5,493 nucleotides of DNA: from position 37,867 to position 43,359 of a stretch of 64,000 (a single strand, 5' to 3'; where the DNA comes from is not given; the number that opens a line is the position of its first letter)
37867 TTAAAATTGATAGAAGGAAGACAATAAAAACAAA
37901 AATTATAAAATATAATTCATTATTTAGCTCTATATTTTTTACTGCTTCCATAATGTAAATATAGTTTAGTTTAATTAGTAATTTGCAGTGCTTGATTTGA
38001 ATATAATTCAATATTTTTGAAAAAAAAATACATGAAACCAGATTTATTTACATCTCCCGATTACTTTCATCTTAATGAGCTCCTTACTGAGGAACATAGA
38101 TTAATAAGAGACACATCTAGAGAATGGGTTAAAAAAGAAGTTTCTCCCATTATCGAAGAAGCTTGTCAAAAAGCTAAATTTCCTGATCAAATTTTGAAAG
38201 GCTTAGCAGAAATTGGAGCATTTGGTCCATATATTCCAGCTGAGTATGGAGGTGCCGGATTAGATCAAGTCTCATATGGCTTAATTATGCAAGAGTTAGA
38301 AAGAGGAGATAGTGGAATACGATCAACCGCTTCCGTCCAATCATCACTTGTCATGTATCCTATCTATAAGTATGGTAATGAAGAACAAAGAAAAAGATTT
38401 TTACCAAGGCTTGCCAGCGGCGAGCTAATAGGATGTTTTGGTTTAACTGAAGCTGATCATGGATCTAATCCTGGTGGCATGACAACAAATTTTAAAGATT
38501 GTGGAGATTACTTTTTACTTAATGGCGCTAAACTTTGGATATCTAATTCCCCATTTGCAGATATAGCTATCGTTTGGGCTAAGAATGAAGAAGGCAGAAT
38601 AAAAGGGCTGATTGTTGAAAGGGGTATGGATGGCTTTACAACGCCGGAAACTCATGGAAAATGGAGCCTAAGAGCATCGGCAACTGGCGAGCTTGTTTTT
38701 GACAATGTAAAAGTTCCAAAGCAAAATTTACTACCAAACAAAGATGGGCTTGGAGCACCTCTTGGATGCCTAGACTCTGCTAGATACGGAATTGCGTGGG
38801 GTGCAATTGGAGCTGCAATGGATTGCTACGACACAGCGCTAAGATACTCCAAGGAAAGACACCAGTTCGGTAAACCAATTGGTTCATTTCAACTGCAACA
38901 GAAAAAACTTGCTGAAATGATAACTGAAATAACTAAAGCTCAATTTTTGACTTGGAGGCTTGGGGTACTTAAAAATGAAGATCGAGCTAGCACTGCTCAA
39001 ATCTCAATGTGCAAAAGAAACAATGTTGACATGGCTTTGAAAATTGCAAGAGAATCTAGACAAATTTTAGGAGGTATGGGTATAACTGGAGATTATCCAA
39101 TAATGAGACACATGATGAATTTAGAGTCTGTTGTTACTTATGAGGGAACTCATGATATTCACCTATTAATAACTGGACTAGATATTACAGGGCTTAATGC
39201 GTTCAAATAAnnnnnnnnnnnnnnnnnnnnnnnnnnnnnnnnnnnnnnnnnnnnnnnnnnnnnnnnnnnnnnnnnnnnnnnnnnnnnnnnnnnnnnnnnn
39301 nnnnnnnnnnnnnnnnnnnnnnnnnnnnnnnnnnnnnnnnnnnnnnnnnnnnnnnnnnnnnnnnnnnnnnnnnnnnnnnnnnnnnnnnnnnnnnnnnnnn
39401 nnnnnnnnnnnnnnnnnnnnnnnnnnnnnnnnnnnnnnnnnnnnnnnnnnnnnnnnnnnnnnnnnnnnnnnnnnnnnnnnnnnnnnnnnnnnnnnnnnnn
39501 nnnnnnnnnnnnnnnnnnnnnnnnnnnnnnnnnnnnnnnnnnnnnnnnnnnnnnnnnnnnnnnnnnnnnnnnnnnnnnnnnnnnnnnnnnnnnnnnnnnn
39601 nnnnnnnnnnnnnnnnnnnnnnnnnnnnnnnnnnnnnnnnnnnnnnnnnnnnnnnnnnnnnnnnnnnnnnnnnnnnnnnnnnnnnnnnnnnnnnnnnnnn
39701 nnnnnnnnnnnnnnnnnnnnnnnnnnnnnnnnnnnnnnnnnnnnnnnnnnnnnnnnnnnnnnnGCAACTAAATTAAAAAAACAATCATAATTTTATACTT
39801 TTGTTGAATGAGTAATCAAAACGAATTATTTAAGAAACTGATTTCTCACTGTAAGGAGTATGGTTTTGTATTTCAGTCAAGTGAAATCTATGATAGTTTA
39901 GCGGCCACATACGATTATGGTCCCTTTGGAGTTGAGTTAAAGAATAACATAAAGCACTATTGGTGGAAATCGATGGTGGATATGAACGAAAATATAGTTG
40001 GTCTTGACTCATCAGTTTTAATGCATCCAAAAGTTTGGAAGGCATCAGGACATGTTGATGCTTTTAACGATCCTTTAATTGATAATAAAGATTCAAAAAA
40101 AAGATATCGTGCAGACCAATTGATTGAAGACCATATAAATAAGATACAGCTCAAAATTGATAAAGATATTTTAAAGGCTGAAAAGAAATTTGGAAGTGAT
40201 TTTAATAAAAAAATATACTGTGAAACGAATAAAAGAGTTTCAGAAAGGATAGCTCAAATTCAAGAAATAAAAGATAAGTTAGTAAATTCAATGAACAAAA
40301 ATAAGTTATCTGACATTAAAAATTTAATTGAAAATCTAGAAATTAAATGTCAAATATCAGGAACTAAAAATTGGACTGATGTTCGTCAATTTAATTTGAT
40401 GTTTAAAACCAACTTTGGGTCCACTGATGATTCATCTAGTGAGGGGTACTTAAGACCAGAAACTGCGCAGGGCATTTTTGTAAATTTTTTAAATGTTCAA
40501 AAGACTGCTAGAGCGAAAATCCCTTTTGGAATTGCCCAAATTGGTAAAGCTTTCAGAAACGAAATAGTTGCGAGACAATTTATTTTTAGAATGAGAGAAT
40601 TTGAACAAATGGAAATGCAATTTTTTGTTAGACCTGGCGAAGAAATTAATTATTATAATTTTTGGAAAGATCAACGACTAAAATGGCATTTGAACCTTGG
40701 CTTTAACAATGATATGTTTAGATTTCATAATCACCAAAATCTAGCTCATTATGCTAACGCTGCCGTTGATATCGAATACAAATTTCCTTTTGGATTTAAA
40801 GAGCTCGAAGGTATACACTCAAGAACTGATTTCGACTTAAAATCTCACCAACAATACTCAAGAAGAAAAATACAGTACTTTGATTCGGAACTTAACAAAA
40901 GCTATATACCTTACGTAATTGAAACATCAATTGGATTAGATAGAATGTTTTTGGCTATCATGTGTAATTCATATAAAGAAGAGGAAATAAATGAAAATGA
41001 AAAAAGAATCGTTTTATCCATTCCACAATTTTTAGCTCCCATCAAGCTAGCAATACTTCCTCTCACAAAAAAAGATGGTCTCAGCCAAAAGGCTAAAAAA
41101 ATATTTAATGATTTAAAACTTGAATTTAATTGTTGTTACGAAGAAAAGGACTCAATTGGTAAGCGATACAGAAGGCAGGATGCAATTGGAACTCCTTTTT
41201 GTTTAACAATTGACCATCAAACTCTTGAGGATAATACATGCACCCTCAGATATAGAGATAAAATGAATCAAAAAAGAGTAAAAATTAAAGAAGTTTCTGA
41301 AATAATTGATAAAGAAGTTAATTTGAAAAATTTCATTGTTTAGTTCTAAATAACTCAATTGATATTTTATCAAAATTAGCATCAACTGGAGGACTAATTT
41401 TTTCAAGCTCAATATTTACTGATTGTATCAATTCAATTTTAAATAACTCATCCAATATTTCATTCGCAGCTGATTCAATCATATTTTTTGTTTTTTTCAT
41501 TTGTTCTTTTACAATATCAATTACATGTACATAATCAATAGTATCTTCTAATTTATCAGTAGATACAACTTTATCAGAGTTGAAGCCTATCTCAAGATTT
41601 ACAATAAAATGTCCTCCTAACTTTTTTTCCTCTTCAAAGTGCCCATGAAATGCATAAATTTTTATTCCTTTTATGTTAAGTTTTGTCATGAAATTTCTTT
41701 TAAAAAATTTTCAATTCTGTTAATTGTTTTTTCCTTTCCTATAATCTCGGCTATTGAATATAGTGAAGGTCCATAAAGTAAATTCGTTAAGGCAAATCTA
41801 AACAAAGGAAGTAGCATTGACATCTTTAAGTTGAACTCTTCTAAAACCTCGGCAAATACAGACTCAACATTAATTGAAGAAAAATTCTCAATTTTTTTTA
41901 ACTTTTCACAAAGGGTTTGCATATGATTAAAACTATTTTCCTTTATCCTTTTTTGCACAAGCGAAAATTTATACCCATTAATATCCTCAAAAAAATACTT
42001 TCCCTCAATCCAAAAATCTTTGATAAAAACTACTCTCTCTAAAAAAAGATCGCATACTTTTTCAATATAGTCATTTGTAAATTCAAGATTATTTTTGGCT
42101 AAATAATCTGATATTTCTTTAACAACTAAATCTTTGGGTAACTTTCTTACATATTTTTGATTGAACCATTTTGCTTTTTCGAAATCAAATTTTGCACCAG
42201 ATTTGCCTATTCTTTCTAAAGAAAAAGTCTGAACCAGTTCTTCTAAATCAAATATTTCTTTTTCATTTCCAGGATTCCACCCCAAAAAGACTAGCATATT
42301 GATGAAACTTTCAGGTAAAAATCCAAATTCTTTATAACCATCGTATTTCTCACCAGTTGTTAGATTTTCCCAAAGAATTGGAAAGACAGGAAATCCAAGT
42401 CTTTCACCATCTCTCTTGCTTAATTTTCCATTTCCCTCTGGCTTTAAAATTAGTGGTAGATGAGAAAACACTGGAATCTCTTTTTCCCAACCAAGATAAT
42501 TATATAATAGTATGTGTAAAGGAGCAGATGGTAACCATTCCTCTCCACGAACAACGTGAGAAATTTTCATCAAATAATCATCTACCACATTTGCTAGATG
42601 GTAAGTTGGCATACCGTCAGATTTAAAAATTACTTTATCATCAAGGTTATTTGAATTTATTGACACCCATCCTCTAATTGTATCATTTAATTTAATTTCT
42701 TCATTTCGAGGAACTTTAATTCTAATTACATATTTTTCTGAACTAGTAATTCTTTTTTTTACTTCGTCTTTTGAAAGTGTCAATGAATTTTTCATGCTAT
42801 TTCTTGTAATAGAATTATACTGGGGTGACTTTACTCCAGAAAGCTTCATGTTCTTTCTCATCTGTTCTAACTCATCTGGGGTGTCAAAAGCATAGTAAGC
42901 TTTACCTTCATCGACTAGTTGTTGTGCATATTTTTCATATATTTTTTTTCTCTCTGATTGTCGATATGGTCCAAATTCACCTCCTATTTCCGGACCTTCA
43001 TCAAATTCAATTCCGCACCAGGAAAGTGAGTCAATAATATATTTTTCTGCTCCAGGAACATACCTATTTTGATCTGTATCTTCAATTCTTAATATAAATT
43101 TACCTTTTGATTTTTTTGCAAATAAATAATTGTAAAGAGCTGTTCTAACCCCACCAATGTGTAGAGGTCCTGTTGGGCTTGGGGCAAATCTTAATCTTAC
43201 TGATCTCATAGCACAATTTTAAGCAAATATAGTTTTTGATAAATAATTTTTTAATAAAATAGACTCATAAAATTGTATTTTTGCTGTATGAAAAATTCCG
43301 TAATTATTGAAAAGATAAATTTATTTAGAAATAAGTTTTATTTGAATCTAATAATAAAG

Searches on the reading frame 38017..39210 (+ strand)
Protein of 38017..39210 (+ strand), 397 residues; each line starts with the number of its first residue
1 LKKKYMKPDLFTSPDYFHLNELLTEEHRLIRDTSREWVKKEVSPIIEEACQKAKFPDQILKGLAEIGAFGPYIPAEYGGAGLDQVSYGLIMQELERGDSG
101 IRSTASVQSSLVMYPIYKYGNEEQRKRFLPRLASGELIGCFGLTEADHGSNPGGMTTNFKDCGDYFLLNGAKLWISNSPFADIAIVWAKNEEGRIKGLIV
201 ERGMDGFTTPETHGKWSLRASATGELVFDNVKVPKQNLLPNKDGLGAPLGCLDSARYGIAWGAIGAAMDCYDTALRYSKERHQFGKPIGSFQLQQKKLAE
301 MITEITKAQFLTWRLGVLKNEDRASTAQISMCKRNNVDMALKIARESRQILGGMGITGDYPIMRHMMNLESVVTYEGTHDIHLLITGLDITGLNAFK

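Call 78: search_protein_families(library=pfam, proteins=[window:38017-39210:+], max_evalue=1e-8)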
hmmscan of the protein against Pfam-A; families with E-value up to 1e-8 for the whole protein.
window:38017-39210:+ (397 aa): 3 families
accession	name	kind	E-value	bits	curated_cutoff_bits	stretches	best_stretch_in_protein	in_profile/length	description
PF02771.21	Acyl-CoA_dh_N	-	1.2e-38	132.4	22.9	1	24-136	1-113/113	Acyl-CoA dehydrogenase, N-terminal domain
PF00441.29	Acyl-CoA_dh_1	-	2e-33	116.1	22.4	1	243-385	2-144/150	Acyl-CoA dehydrogenase, C-terminal domain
PF02770.24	Acyl-CoA_dh_M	-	4.6e-20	72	33.3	1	140-231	1-97/97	Acyl-CoA dehydrogenase, middle domain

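Call 79: search_protein_families(library=ncbifam, proteins=[window:38017-39210:+], max_evalue=1e-30)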
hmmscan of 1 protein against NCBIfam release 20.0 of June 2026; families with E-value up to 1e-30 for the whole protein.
window:38017-39210:+ (397 aa): 11 families
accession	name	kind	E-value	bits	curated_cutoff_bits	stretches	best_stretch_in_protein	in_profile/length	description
NF042972.1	AcrlCoAredClosAcrC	equivalog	1.3e-78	264.3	640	1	22-387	4-373/378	acryloyl-CoA reductase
NF045552.1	GlutCoADH_Des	equivalog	2.7e-76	257.3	470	1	23-393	5-382/387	glutaryl-CoA dehydrogenase Acd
NF058590.1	AcCoDHFadEBacil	equivalog_domain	3e-70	237.4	600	1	18-385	16-405/586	acyl-CoA dehydrogenase FadE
NF052270.1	Staph_DH_FadE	equivalog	3.8e-68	230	600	1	14-396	12-399/400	acyl-CoA dehydrogenase FadE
NF053553.1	prodigi_MBC_PigA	equivalog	3e-49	168.1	500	1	23-382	5-371/381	prodigiosin MBC biosynthesis dehydrogenase PigA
NF045652.1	ProlPCPDhRedW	equivalog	1.9e-44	152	650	1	63-358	40-342/376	L-prolyl-[peptidyl-carrier protein] dehydrogenase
NF042439.1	SulpropCoADesulf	equivalog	4.6e-44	150.7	600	1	33-371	3-351/379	3-sulfinopropanoyl-CoA desulfinase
NF043006.1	CyhCrbnylCoADH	equivalog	5.4e-44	150.7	650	1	24-391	5-376/380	cyclohexane-1-carbonyl-CoA dehydrogenase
NF002885.1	PRK03354.1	equivalog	4.6e-41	141.1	540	1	23-387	5-370/378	crotonobetainyl-CoA dehydrogenase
NF008997.0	PRK12341.1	equivalog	5.1e-38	131.1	537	1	23-390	5-376/382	acyl-CoA dehydrogenase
TIGR03207.1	cyc_hxne_CoA_dh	equivalog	3.7e-35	121.4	575.35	1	24-359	2-341/372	cyclohexanecarboxyl-CoA dehydrogenase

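Call 80: search_solved_structures(query=window:38017-39210:+, max_evalue=1e-60)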
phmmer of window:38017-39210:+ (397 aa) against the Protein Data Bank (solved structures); distinct sequences matched with E-value up to 1e-60: 27.
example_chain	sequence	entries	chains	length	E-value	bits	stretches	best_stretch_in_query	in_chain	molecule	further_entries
1sir_A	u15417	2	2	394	1.5e-125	422.1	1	14-396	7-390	Glutaryl-CoA dehydrogenase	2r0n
1siq_A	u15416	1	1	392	1.9e-125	421.8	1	15-396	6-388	Glutaryl-CoA dehydrogenase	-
2r0m_A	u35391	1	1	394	4.1e-125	420.7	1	14-396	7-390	Glutaryl-CoA dehydrogenase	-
2eba_A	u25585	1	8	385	6.1e-125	420.1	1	15-396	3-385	Putative glutaryl-CoA dehydrogenase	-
3gnc_A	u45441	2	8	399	2.6e-120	404.9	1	14-396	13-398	Glutaryl-CoA dehydrogenase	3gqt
3eom_A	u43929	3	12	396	2.7e-120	404.8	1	14-396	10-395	Glutaryl-CoA dehydrogenase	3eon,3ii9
3d6b_A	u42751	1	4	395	2.8e-120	404.8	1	15-396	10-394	Glutaryl-CoA dehydrogenase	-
4w9u_A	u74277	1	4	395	5.2e-119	400.6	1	11-396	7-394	Acyl-CoA dehydrogenase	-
3sf6_A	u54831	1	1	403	1.8e-113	382.4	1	14-397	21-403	Glutaryl-CoA dehydrogenase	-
3swo_A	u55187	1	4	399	9.7e-111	373.4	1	11-397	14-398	Glutaryl-CoA dehydrogenase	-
2ix5_A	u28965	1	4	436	2.5e-73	250.2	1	13-397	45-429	ACYL-COENZYME A OXIDASE 4, PEROXISOMAL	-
2ix6_A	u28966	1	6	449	2.8e-73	250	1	13-397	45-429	ACYL-COENZYME A OXIDASE 4, PEROXISOMAL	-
4l1f_A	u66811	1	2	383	8.4e-73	248.5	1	23-387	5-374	Acyl-CoA dehydrogenase domain protein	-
5ol2_C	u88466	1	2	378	2.9e-70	240.1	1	23-385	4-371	Acyl-CoA dehydrogenase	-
1jqi_A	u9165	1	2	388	3e-70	240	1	23-386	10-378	short chain acyl-CoA dehydrogenase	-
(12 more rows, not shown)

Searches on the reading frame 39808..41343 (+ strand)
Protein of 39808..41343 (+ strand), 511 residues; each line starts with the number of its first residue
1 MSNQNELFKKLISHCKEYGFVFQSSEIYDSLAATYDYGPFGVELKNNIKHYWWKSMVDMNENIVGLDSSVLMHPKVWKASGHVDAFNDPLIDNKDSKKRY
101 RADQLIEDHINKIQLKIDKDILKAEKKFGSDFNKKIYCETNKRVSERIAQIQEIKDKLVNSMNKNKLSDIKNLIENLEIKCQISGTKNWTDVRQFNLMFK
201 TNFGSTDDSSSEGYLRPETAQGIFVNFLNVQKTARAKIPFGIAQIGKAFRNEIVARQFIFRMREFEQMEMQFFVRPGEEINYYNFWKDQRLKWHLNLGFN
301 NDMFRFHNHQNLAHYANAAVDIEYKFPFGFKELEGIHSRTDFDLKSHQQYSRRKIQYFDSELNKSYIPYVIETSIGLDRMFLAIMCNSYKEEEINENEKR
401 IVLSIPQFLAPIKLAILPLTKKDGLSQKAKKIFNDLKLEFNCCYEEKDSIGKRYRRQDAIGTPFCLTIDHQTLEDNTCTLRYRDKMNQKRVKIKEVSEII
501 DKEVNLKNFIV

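Call 81: search_protein_families(library=pfam, proteins=[window:39808-41343:+], max_evalue=1e-8)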
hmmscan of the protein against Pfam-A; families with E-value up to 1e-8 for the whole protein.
window:39808-41343:+ (511 aa): 2 families
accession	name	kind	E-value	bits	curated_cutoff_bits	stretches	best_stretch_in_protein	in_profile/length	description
PF03129.25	HGTP_anticodon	-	2.6e-19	69.6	21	1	414-502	2-93/94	Anticodon binding domain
PF00587.30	tRNA-synt_2b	-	1.7e-11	44.9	29.3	1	207-385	5-176/179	tRNA synthetase class II core domain (G, H, P, S and T)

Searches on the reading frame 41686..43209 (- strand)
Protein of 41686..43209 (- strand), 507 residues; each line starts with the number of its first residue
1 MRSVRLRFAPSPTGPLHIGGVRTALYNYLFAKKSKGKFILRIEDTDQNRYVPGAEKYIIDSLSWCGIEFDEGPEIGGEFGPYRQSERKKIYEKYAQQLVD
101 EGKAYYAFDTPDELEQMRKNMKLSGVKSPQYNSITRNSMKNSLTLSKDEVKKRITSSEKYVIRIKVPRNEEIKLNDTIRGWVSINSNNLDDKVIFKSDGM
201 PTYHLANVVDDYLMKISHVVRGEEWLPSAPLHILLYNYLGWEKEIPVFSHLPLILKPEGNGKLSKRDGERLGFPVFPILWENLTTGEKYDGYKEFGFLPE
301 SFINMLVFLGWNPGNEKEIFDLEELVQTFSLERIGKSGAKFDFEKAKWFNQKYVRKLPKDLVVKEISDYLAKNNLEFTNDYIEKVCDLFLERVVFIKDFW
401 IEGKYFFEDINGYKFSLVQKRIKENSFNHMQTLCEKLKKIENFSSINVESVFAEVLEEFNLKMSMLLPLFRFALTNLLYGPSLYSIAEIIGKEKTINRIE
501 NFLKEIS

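Call 81: search_protein_families(library=pfam, proteins=[window:41686-43209:-], max_evalue=1e-8)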
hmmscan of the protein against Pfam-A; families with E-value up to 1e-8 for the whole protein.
window:41686-43209:- (507 aa): 2 families
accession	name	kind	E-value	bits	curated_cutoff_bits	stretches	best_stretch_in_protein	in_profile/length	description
PF00749.27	tRNA-synt_1c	-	2.9e-95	319.2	23.4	1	4-348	2-314/314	tRNA synthetases class I (E and Q), catalytic domain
PF19269.4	Anticodon_2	-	3.7e-23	82.9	23.6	1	376-502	10-140/141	Anticodon binding domain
